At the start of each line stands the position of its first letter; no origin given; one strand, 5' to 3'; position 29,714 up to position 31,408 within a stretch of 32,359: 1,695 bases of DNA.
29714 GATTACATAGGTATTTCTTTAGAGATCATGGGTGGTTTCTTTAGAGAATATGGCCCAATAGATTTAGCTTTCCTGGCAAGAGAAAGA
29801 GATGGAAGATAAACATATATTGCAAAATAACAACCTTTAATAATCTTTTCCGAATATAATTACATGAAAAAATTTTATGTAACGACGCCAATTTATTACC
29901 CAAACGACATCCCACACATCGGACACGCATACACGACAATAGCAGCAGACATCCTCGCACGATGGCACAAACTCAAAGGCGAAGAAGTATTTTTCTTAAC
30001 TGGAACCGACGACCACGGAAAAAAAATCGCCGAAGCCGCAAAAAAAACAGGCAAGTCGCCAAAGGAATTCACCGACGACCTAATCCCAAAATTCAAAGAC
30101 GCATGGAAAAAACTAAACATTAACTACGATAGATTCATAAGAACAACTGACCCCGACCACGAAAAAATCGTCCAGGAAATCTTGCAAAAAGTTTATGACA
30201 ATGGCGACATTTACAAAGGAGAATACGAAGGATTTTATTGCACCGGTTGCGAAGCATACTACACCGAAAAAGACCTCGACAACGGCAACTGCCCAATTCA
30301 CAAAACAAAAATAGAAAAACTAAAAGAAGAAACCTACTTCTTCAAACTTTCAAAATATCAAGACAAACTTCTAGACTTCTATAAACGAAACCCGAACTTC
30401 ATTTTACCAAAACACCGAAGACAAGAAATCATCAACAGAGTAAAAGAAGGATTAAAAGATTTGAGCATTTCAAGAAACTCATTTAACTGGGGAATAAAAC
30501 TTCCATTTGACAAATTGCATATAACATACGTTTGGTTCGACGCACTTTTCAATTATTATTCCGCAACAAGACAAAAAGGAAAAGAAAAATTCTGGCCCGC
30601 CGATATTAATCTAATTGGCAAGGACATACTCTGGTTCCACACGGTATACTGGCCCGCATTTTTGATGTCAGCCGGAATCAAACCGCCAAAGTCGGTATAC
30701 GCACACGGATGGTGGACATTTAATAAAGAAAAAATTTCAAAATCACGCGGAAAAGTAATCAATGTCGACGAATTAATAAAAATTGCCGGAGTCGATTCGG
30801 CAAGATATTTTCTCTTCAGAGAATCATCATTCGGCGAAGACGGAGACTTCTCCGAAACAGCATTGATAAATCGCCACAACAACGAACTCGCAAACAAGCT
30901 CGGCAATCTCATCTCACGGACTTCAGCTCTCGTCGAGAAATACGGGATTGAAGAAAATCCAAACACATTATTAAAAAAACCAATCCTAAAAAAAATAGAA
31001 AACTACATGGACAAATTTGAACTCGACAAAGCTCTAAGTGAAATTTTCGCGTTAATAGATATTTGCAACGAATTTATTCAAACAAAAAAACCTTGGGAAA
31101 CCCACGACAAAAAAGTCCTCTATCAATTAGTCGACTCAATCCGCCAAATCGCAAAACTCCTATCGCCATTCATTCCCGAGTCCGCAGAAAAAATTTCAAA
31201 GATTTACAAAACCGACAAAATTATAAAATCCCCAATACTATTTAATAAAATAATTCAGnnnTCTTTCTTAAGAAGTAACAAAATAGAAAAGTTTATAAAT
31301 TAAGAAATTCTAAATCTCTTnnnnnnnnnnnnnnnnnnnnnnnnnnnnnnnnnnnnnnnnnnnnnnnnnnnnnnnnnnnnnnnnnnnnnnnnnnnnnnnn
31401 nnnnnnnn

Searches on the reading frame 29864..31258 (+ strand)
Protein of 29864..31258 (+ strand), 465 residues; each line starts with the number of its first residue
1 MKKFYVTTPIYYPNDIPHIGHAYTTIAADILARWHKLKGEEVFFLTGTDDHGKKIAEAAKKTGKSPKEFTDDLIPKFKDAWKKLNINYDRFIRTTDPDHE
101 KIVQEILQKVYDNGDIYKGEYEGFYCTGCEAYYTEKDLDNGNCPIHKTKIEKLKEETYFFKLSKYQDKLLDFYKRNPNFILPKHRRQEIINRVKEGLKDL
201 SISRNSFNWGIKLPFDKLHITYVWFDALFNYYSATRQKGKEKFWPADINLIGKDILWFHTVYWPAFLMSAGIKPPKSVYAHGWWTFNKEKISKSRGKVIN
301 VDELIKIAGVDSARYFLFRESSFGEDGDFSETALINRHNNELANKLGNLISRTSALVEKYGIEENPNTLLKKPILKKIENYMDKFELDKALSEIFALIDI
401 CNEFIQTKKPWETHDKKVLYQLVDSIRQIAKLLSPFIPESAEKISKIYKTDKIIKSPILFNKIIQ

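Call 13: search_protein_families(library=pfam, proteins=[window:29864-31258:+], max_evalue=0.01)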
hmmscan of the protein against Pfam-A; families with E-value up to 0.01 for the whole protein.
window:29864-31258:+ (465 aa): 6 families
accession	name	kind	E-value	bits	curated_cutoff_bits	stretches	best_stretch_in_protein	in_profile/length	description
PF09334.17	tRNA-synt_1g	-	3.2e-106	355.8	20.1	2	136-353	162-390/391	tRNA synthetases class I (M)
PF00133.28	tRNA-synt_1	-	4.4e-28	98.6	22.7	2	2-215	23-245/414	tRNA synthetases class I (I, L, M and V)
PF01406.26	tRNA-synt_1e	-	3.5e-17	63.2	27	2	5-132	13-131/301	tRNA synthetases class I (C) catalytic domain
PF08264.19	Anticodon_1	-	6.2e-10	39.6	25.1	1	375-453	12-99/148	Anticodon-binding domain of tRNA ligase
PF19303.5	Anticodon_3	-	3.6e-07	30.6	23.5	1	375-451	22-104/152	Anticodon binding domain of methionyl tRNA ligase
PF01921.24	tRNA-synt_1f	-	4.8e-05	22.9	27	1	272-320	264-312/360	tRNA synthetases class I (K)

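Call 14: search_protein_families(library=ncbifam, proteins=[window:29864-31258:+], max_evalue=0.01)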
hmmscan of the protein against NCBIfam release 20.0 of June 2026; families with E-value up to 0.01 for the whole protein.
window:29864-31258:+ (465 aa): 24 families
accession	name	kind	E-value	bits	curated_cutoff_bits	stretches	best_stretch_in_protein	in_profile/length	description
NF008900.0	PRK12267.1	equivalog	2.3e-187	624.4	598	1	1-450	3-478/648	methionine--tRNA ligase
TIGR00398.1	metG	equivalog_domain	4.2e-148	494.4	336.35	1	4-451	1-504/530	methionine--tRNA ligase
NF008860.0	PRK11893.2-2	equivalog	1e-100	338.4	761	3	4-134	3-134/583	methionine--tRNA ligase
NF001100.0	PRK00133.1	equivalog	1.5e-96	324.5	587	2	126-451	158-505/676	methionine--tRNA ligase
TIGR00422.1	valS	equivalog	8.6e-36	123.3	612.1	2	238-452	472-705/863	valine--tRNA ligase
TIGR00396.1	leuS_bact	equivalog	1.2e-32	113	548.4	2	2-171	29-202/843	leucine--tRNA ligase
NF009687.0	PRK13208.1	equivalog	1.2e-30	106.3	738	2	235-453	477-710/801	valine--tRNA ligase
NF008957.0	PRK12300.1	subfamily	1.7e-29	102.4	677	2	244-454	578-785/946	leucine--tRNA ligase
NF004349.1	PRK05729.1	equivalog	4.4e-28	98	704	2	236-450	460-685/860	valine--tRNA ligase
TIGR00395.1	leuS_arch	equivalog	2.1e-25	88.9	648.5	3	241-452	569-780/938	leucine--tRNA ligase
NF008859.0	PRK11893.2-1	equivalog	3.2e-24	85.7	553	2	1-143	1-144/498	methionine--tRNA ligase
TIGR00435.1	cysS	equivalog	2.2e-20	73.2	340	2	5-155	25-164/466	cysteine--tRNA ligase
TIGR00392.1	ileS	equivalog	8.1e-18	64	621.4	2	220-461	535-801/861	isoleucine--tRNA ligase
NF008863.0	PRK11893.2-5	equivalog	1.9e-13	49.9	551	1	5-112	7-116/531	methionine--tRNA ligase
NF000540.1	alt_ValS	exception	2e-12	45.9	900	2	242-453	524-748/827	valine--tRNA ligase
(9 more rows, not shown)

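Call 90: find_homologous_proteins(query=window:29864-31258:+, max_evalue=1e-60)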
Query window:29864-31258:+ (465 aa): 7998 proteins with E <= 1e-60 among 8000 candidates; the best 120 are listed.
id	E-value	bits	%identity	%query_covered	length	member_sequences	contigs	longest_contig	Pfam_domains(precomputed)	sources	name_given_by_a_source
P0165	0.0e+0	1069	100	100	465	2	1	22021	PF09334.18,PF01406.26,PF08264.20,PF00133.29,PF19303.6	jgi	-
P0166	7.2e-289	976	91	100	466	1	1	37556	PF09334.18,PF01406.26,PF08264.20,PF00133.29,PF19303.6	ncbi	ncbi:MAG: methionine--tRNA ligase [archaeon]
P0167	4.2e-268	908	83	100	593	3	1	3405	PF09334.18,PF01406.26,PF08264.20,PF01921.25,PF00133.29,PF01588.27,PF19303.6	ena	-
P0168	1.5e-267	906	83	100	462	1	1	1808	PF09334.18,PF01406.26,PF08264.20,PF00133.29,PF19303.6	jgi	jgi:methionyl-tRNA synthetase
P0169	5.6e-266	901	82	99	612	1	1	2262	PF09334.18,PF01406.26,PF08264.20,PF00133.29,PF01588.27,PF19303.6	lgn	-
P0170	4.4e-264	894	81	100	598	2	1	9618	PF09334.18,PF01406.26,PF08264.20,PF00133.29,PF01588.27,PF19303.6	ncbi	-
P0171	5.5e-262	888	81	100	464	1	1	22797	PF09334.18,PF01406.26,PF08264.20,PF00133.29,PF19303.6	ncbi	ncbi:MAG: methionine--tRNA ligase [archaeon]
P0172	7.0e-262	887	81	99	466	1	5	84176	PF09334.18,PF01406.26,PF08264.20,PF00133.29,PF19303.6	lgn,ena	-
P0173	1.1e-259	880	80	100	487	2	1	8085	PF09334.18,PF01406.26,PF08264.20,PF00133.29,PF19303.6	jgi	jgi:methionyl-tRNA synthetase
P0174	1.3e-259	880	81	99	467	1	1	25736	PF09334.18,PF01406.26,PF08264.20,PF01921.25,PF00133.29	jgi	jgi:methionyl-tRNA synthetase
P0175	3.3e-259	878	81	99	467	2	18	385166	PF09334.18,PF01406.26,PF08264.20,PF00133.29,PF19303.6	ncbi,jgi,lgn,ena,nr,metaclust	ncbi:methionine--tRNA ligase [archaeon]|jgi:methionyl-tRNA synthetase|nr:methionine--tRNA ligase [ar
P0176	3.2e-258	875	81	99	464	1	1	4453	PF09334.18,PF01406.26,PF08264.20,PF00133.29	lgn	-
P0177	4.5e-257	871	79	99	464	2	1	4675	PF09334.18,PF01406.26,PF08264.20,PF00133.29,PF19303.6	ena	-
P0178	5.1e-257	871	80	99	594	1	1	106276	PF09334.18,PF01406.26,PF08264.20,PF00133.29,PF01588.27,PF19303.6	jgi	jgi:methionyl-tRNA synthetase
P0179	1.8e-255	866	79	99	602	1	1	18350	PF09334.18,PF01406.26,PF08264.20,PF00133.29,PF01588.27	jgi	-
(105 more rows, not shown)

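Call 92: find_encoding_contigs(protein=P0175, flank=4000, max_places=2)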
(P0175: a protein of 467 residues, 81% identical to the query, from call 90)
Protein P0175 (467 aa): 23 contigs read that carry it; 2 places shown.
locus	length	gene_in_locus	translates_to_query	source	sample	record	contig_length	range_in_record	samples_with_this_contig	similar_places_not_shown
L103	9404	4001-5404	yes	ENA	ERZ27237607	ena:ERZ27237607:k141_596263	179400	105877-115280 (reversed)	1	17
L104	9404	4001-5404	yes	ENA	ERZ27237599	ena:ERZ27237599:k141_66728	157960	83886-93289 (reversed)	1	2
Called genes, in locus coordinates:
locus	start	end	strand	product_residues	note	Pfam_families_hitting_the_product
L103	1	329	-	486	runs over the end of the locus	PF07690:MFS_1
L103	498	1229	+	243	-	PF04973:NMN_transporter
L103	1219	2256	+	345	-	PF01467:CTP_transf_like (weak), PF13521:AAA_28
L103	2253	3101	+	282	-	PF03747:ADP_ribosyl_GH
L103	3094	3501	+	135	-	-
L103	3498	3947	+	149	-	PF15891:Nuc_deoxyri_tr2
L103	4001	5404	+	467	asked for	PF00133:tRNA-synt_1, PF01406:tRNA-synt_1e, PF09334:tRNA-synt_1g, PF00133:tRNA-synt_1 (weak), PF19303:Anticodon_3 (weak), PF08264:Anticodon_1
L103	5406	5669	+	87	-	PF01817:CM_2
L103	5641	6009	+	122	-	PF01588:tRNA_bind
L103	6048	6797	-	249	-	PF01656:CbiA, PF02374:ArsA_ATPase (faint), PF06564:CBP_BcsQ, PF10609:ParA, PF13614:AAA_31, PF13500:AAA_26 (weak), PF00142:Fer4_NifH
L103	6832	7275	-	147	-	-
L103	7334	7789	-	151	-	-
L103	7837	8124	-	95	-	PF01849:NAC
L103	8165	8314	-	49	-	PF03911:Sec61_beta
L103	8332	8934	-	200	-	PF00730:HhH-GPD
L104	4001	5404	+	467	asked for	PF00133:tRNA-synt_1, PF01406:tRNA-synt_1e, PF09334:tRNA-synt_1g, PF00133:tRNA-synt_1 (weak), PF19303:Anticodon_3 (weak), PF08264:Anticodon_1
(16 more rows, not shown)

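Call 93: find_encoding_contigs(protein=P0172, flank=4000, max_places=2)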
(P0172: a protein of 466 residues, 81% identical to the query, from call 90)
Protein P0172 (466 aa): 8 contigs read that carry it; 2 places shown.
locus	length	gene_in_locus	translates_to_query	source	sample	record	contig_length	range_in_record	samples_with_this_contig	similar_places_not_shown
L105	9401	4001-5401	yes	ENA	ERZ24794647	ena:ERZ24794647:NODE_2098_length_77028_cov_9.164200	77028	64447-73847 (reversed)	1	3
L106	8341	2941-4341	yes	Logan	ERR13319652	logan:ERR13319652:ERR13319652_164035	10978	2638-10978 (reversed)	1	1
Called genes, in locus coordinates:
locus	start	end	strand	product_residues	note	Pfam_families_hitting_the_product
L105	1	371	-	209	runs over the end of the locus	PF03412:Peptidase_C39 (weak), PF09778:Guanylate_cyc_2, PF11814:DUF3335, PF13529:Peptidase_C39_2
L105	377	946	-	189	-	PF00827:Ribosomal_L15e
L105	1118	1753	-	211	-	-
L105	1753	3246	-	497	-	PF07690:MFS_1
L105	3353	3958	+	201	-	PF04677:CwfJ_C_1, PF11969:DcpS_C (weak), PF01230:HIT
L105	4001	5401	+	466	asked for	PF00133:tRNA-synt_1, PF01406:tRNA-synt_1e, PF09334:tRNA-synt_1g, PF00133:tRNA-synt_1 (weak), PF19303:Anticodon_3 (weak), PF08264:Anticodon_1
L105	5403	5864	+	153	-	PF00300:His_Phos_1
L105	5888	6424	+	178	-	-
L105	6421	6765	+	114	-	PF01588:tRNA_bind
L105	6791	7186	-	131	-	PF14018:DUF4234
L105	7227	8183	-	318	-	PF03255:ACCA, PF01039:Carboxyl_trans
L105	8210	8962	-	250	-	PF01656:CbiA, PF02374:ArsA_ATPase (weak), PF06564:CBP_BcsQ, PF10609:ParA, PF13614:AAA_31, PF00142:Fer4_NifH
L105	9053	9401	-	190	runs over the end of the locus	-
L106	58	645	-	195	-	-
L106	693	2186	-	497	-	PF07690:MFS_1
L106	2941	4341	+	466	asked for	PF00133:tRNA-synt_1, PF01406:tRNA-synt_1e, PF09334:tRNA-synt_1g, PF00133:tRNA-synt_1 (weak), PF19303:Anticodon_3 (weak), PF08264:Anticodon_1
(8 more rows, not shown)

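Call 94: find_encoding_contigs(protein=P0171, flank=4000, max_places=2)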
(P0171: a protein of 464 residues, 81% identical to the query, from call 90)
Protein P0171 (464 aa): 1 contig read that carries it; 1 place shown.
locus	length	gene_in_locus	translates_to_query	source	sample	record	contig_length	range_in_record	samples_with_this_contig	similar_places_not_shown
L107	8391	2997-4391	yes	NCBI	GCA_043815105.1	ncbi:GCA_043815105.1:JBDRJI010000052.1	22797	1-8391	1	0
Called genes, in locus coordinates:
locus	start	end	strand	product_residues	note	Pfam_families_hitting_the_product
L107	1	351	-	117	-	?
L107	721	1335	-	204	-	-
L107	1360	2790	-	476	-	PF07690:MFS_1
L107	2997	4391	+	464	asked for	PF00133:tRNA-synt_1, PF01406:tRNA-synt_1e, PF09334:tRNA-synt_1g, PF00133:tRNA-synt_1 (weak), PF19303:Anticodon_3 (weak), PF08264:Anticodon_1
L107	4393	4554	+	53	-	-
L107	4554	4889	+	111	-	PF01588:tRNA_bind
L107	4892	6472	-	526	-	PF01401:Peptidase_M2, PF01432:Peptidase_M3, PF02074:Peptidase_M32 (weak)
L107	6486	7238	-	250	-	PF00142:Fer4_NifH, PF01656:CbiA, PF02374:ArsA_ATPase (weak), PF06564:CBP_BcsQ, PF10609:ParA, PF13614:AAA_31, PF13500:AAA_26 (weak)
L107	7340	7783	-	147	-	-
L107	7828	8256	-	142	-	-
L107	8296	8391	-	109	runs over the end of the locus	PF01849:NAC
